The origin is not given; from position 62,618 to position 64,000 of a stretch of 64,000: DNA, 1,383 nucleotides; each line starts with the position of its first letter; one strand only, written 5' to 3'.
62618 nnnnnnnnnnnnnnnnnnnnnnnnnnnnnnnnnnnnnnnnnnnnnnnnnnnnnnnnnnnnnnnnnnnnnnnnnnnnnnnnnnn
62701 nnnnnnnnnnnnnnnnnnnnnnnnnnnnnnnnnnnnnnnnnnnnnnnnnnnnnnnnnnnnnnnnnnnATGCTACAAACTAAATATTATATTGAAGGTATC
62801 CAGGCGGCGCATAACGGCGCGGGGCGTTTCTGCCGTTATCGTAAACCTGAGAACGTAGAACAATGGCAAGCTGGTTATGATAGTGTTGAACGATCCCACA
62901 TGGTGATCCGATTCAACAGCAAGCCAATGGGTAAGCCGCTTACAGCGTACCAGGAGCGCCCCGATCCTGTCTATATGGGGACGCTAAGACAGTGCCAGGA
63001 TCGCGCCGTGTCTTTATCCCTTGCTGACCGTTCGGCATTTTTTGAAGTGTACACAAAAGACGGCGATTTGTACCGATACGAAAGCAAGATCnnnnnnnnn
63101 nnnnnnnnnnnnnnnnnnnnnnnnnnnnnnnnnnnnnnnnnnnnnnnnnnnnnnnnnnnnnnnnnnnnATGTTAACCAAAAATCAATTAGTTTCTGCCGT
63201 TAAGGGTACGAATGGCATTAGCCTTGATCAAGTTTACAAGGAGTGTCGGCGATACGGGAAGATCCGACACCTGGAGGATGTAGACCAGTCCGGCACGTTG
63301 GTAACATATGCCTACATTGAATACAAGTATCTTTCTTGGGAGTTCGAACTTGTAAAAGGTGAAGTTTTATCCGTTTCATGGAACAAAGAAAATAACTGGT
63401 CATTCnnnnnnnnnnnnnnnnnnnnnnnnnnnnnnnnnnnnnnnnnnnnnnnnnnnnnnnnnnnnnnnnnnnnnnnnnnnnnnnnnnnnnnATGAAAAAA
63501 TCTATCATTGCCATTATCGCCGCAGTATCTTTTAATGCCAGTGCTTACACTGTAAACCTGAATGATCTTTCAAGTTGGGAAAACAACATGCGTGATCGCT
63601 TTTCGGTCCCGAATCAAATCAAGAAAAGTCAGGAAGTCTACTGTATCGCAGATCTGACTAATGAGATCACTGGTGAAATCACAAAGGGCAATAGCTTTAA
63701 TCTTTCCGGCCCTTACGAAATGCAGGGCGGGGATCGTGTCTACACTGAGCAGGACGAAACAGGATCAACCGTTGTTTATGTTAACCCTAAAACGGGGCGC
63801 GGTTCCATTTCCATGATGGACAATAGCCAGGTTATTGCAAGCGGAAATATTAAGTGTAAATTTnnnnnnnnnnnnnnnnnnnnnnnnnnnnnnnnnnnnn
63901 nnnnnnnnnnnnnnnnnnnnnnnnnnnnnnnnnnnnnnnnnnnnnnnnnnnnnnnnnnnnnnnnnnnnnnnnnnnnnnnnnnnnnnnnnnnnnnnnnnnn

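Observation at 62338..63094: Divergent promoter pair with a possibly leaderless small regulator, in a segment that looks more GC-rich than the rest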

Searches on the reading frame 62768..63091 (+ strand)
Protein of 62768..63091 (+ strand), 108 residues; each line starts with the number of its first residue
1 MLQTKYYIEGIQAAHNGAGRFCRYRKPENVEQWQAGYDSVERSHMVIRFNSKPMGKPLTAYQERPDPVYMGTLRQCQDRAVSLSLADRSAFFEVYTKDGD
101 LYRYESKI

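Call 6: search_protein_families(library=pfam, proteins=[window:62768-63091:+], max_evalue=1)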
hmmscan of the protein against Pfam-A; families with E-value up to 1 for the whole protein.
seq(108 aa): 0 families

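Call 12: search_protein_families(library=phrogs, proteins=[window:62768-63091:+], max_evalue=0.01)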
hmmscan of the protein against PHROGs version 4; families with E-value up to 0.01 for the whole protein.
seq(108 aa): 1 family
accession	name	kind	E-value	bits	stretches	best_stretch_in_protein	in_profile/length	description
phrog_12835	-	unknown function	7.9e-27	94.7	1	1-97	1-93/110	-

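Call 15: search_dna_similar(query=window:62768-63091:+, collection=phages, mode=protein, max_rows=60, rows=spread, max_evalue=0.001)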
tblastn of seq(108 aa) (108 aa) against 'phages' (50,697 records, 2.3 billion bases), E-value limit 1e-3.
Records with a match: 33; places in all: 33; records where one place covers at least 80% of the query: 32.
Best place of each record, by identity: 80-90% 1; <60% 32.
By first word of the organism name: Pectobacterium 10; Cronobacter 8; Escherichia 6; Enterobacter 5; Salmonella 1; Klebsiella 1; Pantoea 1; Serratia 1.
By host as written in the record: Escherichia coli str. K-12 substr. MG1655 4; Cronobacter sakazakii 4; Enterobacter hormaechei subsp. xiangfangensis 4; Pectobacterium carotovorum subsp. carotovorum 27 3; Pectobacterium sp. 2; Cronobacter sakazakii ATCC 29544 2; Cronobacter sp. 2; Pectobacterium atrosepticum SCRI1043 2; and 10 more.
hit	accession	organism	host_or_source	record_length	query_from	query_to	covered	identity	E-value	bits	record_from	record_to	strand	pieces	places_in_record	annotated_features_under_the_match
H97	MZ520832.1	Salmonella phage SSBI34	Salmonella enterica subsp. enterica ...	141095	1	108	100%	88.9%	1e-62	210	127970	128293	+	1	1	hypothetical protein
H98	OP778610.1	Escherichia phage W70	Escherichia coli str. K-12 substr. ...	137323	2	107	98%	53.8%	6e-32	122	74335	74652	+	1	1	hypothetical protein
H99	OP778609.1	Escherichia phage A73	Escherichia coli str. K-12 substr. ...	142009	2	107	98%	53.8%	6e-32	122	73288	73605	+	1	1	hypothetical protein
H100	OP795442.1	Escherichia phage A7_1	Escherichia coli str. K-12 substr. ...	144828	2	107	98%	53.8%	6e-32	122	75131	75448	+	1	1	hypothetical protein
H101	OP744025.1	Escherichia phage A5-4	Escherichia coli str. K-12 substr. ...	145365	2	107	98%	53.8%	6e-32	122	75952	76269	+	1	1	hypothetical protein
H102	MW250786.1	Escherichia phage UPEC06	Escherichia coli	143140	2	107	98%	52.8%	1e-31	121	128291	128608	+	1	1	hypothetical protein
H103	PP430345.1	Escherichia phage vB_EcoM-LTH01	Escherichia sp.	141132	2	107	98%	52.8%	2e-31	121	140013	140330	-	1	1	hypothetical protein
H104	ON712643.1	Pectobacterium phage vB_PcaM_P7_Pc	Pectobacterium carotovorum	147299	1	108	100%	45.9%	4e-21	92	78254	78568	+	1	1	hypothetical protein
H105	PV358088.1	Enterobacter phage SS-2025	Enterobacter hormaechei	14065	1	108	100%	45.0%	4e-21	92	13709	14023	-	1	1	record has no annotation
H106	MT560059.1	Pectobacterium phage POP15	Pectobacterium carotovorum subsp. ...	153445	1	108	100%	45.0%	5e-21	92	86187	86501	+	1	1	hypothetical protein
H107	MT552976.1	Pectobacterium phage POP17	Pectobacterium carotovorum subsp. ...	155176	1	108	100%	45.0%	5e-21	92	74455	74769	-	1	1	record has no annotation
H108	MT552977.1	Pectobacterium phage POP18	Pectobacterium carotovorum subsp. ...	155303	1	108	100%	45.0%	5e-21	92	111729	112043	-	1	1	record has no annotation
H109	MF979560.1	Pectobacterium phage DU_PP_I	Pectobacterium sp.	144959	1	108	100%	45.0%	2e-20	90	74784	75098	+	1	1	hypothetical protein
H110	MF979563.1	Pectobacterium phage DU_PP_IV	Pectobacterium sp.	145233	1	108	100%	45.0%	2e-20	90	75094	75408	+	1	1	hypothetical protein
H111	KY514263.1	Pectobacterium phage vB_PatM_CB7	Pectobacterium atrosepticum DSM 30186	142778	1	95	88%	49.5%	8e-20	88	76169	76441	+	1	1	hypothetical protein (x2)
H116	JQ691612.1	Cronobacter phage CR3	Cronobacter sakazakii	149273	1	95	88%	48.4%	2e-20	90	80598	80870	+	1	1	hypothetical protein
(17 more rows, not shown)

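Call 18: get_annotated_region(hit=H116, flank=2500)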
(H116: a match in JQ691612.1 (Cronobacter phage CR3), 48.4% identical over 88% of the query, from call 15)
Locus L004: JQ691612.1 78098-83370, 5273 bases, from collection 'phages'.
description: Cronobacter phage CR3, complete genome.
organism: Cronobacter phage CR3 (NCBI taxid 1162295)
taxonomy: Viruses; Duplodnaviria; Heunggongvirae; Uroviricota; Caudoviricetes; Vequintavirinae; Certrevirus; Certrevirus CR3
host: Cronobacter sakazakii; source: -; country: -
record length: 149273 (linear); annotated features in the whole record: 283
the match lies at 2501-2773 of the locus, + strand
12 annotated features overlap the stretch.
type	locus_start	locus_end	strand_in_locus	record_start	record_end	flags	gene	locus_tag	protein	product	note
CDS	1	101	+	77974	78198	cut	-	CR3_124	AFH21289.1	hypothetical protein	-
CDS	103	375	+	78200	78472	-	-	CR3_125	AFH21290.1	hypothetical protein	-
CDS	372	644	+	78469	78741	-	-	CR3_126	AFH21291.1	hypothetical protein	-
CDS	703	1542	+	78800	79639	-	-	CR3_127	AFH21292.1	hypothetical protein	-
CDS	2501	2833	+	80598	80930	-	-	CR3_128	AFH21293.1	hypothetical protein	-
CDS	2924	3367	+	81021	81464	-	-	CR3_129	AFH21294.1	hypothetical protein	-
CDS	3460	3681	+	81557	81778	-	-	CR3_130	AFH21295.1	hypothetical protein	-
CDS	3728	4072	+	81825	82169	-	-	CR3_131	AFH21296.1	hypothetical protein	-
CDS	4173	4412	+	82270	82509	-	-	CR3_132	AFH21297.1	hypothetical protein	-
CDS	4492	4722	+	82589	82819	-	-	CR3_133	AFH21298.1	hypothetical protein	-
CDS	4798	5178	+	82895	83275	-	-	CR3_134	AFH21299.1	hypothetical protein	-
CDS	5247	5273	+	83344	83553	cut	-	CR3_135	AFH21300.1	hypothetical protein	-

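Call 24: search_solved_structures(query=window:62768-63091:+, max_evalue=10)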
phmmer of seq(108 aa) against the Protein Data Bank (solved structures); distinct sequences matched with E-value up to 10: 6.
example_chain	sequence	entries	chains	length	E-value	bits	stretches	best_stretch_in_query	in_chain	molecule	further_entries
8un7_A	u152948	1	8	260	0.5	13.7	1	19-60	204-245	Microfibril-associated glycoprotein 4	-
2x9j_A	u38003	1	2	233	0.55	13.5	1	15-64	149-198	PHYCOERYTHROBILIN SYNTHASE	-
2vck_A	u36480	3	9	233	0.64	13.3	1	15-64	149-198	CYANOBACTERIAL PHYCOERYTHROBILIN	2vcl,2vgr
2x9i_A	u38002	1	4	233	0.64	13.3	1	15-64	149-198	PHYCOBILIN SYNTHASE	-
5was_B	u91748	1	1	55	0.84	13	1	41-73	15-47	Homoserine kinase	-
2qk2_A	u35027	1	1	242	1.1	12.5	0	47-89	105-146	LP04448p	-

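Call 26: find_homologous_proteins(query=window:62768-63091:+, max_evalue=0.001)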
Query seq(108 aa) (108 aa): 4 proteins with E <= 0.001 among 5 candidates.
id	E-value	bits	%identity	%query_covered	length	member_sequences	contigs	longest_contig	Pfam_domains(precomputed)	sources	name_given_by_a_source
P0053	9.8e-62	223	89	100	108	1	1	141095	-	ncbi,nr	ncbi:hypothetical protein [Salmonella phage SSBI34]|nr:hypothetical protein [Salmonella phage SSBI34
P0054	9.5e-46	172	70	100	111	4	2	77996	-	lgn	-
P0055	3.2e-16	77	45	98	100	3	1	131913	-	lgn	-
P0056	5.1e-16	76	51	82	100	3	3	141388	-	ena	-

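Call 31: search_solved_structures(query=A3, max_evalue=10, show_alignments=2)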
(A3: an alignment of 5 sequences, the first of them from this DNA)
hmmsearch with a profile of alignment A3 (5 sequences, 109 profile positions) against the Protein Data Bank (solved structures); distinct sequences matched with E-value up to 10: 0.

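Call 42: search_protein_representatives(protein=window:62768-63091:+)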
Query: 108 residues. Proteins with E-value up to 0.001 (for the whole library): 5; up to 1e-10: 3; up to 1e-30: 0. The best 5 are listed.
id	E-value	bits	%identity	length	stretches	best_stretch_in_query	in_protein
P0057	6.2e-30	119.5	53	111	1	2-107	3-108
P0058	1.5e-19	86.1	49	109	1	1-107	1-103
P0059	2.6e-17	79.0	43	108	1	1-98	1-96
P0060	6.7e-10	55.1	39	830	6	15-35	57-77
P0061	3.9e-09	52.7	43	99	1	3-94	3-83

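Call 48: search_protein_families(library=pfam, alignment_id=A5, max_evalue=10)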
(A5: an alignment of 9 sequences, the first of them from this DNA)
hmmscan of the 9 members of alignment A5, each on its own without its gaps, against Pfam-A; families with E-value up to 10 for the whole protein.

A. member 1, seq(108 aa): 0 families

B. families by the number of members that match (of 9 scanned): 2 families
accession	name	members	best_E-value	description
PF21838.2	DUF6897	1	0.00028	Domain of unknown function (DUF6897)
PF04957.18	RMF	1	0.024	Ribosome modulation factor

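Call 49: search_solved_structures(query=A5, max_evalue=10, show_alignments=3)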
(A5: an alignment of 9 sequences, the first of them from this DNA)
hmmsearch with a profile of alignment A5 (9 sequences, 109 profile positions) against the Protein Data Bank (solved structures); distinct sequences matched with E-value up to 10: 0.

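Call 50: search_protein_families(library=pfam, proteins=[P0054, P0055, P0056, P0057, P0058, P0059, P0061], max_evalue=10)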
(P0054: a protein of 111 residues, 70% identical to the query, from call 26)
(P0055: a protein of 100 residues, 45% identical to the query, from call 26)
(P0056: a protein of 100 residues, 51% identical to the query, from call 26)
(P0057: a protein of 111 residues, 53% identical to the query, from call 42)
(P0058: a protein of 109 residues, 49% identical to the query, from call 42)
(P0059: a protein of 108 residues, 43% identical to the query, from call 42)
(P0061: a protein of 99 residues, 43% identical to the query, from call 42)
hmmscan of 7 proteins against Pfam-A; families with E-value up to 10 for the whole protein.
P0054 (111 aa): 1 family
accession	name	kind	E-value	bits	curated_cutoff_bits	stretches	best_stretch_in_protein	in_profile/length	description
PF04957.18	RMF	-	0.024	15.1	27.9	1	6-39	12-47/53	Ribosome modulation factor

P0055 (100 aa): 0 families

P0056 (100 aa): 0 families

P0057 (111 aa): 1 family
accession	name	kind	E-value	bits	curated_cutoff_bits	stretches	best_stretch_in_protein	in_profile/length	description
PF21838.2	DUF6897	-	0.00028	20.9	23.9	1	56-92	11-46/58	Domain of unknown function (DUF6897)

P0058 (109 aa): 0 families

P0059 (108 aa): 0 families

P0061 (99 aa): 0 families
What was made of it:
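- Homologue P0054 gives a Pfam RMF hit at E 0.024 (call 50).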

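Call 57: predict_structure(alignment_id=A5)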
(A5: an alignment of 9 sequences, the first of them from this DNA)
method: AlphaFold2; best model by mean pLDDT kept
length: 108 residues; sequences in the alignment: 9
mean_pLDDT: 87.3   pTM: 0.74
mean pLDDT of the five models: 87.3, 84.1, 82.6, 63.5, 44.2
residues with pLDDT >= 90: 64; 70-90: 36; 50-70: 6; < 50: 2
segments of 3 or more residues with pLDDT < 50: none
pLDDT, mean of each block of 10 residues (from residue 1): 87 90 93 94 91 81 82 93 91 90 64
secondary structure, 60 per line:
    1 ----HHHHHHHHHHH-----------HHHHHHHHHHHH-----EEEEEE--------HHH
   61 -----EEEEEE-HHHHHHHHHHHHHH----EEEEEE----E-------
elements in order: H5-15 H27-38 E44-49 E66-71 H73-86 E91-96
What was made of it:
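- On RMF (PF04957): AlphaFold2 helices at residues 5-15 and 27-38 (call 57).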

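Call 83: search_protein_families(library=ncbifam, proteins=[window:62768-63091:+], max_evalue=1)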
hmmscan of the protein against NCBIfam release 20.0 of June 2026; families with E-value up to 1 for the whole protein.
seq(108 aa): 0 families

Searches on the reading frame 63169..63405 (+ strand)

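Call 6: search_protein_families(library=pfam, proteins=[window:63169-63405:+], max_evalue=1)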
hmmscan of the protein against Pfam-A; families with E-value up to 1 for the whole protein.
seq(79 aa): 0 families

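Call 12: search_protein_families(library=phrogs, proteins=[window:63169-63405:+], max_evalue=0.01)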
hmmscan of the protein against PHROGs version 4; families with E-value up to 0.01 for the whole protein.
seq(79 aa): 1 family
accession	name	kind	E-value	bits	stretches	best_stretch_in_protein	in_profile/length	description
phrog_23636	-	unknown function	1e-14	55.6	1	1-71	1-79/82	-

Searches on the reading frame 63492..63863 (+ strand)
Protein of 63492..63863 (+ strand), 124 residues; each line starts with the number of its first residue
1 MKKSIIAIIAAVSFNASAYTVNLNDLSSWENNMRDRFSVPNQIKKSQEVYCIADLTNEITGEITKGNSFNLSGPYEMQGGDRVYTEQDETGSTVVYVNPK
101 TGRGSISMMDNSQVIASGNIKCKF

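Call 6: search_protein_families(library=pfam, proteins=[window:63492-63863:+], max_evalue=1)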
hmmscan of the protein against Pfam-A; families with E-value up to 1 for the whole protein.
seq(124 aa): 0 families

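Call 12: search_protein_families(library=phrogs, proteins=[window:63492-63863:+], max_evalue=0.01)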
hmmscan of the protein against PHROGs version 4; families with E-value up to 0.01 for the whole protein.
seq(124 aa): 1 family
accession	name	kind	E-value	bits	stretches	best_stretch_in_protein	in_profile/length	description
phrog_31669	-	unknown function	4.6e-10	40.7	1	43-122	23-98/99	-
